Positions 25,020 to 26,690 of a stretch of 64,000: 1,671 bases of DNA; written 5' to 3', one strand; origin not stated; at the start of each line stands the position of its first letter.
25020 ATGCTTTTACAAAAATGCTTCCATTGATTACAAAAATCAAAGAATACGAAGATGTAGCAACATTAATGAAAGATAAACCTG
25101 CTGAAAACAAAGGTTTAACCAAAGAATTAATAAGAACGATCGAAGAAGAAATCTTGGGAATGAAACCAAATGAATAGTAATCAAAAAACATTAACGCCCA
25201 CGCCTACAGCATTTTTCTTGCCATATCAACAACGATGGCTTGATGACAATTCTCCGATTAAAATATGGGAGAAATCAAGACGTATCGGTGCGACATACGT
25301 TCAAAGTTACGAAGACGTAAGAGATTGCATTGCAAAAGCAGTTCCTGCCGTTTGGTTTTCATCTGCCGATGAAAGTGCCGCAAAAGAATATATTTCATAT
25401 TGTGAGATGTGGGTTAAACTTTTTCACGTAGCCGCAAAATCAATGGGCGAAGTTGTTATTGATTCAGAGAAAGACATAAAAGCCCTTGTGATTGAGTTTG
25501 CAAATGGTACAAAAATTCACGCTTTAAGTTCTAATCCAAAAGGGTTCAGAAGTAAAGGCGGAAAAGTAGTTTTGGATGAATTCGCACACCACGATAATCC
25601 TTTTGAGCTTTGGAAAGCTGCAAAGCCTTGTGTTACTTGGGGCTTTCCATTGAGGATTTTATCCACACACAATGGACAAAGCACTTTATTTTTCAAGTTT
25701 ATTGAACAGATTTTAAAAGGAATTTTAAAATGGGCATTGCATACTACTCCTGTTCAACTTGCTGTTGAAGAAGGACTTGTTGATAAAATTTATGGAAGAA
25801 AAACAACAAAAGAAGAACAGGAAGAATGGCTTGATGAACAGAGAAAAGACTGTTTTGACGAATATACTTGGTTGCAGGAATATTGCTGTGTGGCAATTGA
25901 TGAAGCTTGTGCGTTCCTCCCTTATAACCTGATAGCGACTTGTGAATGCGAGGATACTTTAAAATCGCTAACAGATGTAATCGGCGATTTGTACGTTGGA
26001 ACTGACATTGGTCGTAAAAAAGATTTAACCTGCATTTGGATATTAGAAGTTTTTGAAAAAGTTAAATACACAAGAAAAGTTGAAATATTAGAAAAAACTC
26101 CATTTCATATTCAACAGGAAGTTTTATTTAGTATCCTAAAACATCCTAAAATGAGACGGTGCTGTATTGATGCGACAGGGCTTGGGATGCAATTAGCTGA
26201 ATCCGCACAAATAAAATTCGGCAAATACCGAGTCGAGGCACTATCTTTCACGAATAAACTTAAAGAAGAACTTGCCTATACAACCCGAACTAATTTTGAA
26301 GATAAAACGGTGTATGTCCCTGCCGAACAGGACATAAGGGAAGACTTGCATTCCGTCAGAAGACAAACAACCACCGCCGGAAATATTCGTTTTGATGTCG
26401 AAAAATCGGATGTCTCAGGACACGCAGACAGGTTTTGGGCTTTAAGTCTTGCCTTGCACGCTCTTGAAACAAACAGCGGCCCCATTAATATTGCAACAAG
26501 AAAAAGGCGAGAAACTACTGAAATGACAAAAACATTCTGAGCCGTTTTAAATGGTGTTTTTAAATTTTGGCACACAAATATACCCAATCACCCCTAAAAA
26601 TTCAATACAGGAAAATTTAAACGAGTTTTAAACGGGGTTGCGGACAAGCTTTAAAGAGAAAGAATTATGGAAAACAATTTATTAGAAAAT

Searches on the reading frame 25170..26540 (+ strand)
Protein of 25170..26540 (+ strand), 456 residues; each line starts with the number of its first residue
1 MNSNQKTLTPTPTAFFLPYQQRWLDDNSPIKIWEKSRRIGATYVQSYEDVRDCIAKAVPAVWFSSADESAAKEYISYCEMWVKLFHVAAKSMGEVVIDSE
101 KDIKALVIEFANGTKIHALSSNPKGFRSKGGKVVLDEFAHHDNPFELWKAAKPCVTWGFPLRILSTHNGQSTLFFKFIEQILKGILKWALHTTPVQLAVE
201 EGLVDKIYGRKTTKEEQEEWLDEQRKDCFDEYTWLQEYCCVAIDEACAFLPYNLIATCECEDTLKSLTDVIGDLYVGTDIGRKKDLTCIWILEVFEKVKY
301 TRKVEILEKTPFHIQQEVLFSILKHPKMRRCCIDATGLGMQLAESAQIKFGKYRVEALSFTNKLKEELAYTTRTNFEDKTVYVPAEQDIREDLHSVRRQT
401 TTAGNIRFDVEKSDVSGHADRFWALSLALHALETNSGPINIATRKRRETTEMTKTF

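Call 83: search_protein_families(library=pfam, proteins=[window:25170-26540:+], max_evalue=0.001)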
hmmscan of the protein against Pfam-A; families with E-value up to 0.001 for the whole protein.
window:25170-26540:+ (456 aa): 2 families
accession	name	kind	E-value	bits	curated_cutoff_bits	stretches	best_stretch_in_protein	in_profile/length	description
PF17289.8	Terminase_6C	-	5.2e-15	56.2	22.6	1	277-431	2-154/155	Terminase RNaseH-like domain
PF03237.21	Terminase_6N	-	1.1e-12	48.5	22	1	34-248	3-206/215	Terminase large subunit, T4likevirus-type, N-terminal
